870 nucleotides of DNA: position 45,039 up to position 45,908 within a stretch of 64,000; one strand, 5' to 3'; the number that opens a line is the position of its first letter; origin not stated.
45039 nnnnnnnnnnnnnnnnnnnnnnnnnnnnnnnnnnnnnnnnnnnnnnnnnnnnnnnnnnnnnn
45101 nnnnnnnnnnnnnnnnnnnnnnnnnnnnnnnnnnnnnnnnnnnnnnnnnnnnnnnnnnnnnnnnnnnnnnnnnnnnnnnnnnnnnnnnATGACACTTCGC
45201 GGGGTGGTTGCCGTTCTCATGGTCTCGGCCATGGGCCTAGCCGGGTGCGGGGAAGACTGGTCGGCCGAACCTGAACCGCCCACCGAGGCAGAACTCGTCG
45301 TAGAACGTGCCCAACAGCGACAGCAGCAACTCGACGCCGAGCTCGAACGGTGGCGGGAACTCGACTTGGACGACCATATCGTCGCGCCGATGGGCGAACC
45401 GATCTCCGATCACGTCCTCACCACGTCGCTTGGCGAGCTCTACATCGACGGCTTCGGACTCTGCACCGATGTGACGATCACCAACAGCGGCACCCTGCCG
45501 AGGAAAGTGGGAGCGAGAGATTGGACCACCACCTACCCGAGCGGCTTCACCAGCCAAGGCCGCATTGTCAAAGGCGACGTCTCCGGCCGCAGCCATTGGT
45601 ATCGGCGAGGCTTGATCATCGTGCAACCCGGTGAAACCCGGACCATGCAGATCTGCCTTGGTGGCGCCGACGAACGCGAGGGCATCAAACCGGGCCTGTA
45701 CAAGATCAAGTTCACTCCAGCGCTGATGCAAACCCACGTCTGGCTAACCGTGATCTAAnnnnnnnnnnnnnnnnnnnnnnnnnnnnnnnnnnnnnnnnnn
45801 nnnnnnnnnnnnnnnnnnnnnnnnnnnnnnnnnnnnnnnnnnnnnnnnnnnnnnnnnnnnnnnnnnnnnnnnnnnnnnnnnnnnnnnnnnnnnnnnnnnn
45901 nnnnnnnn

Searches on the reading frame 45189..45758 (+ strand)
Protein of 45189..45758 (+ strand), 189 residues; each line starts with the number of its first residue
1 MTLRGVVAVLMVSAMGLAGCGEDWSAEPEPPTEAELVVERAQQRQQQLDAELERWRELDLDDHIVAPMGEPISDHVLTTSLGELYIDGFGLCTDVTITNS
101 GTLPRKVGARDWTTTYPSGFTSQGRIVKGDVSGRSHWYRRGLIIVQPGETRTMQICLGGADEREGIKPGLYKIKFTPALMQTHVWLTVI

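Call 107: search_protein_families(library=pfam, proteins=[window:45189-45758:+], max_evalue=0.1)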
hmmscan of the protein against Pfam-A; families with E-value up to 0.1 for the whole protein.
window:45189-45758:+ (189 aa): 1 family
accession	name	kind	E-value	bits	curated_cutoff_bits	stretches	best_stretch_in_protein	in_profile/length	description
PF12867.12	DinB_2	-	0.0096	16.8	24.8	1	27-71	62-104/128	DinB superfamily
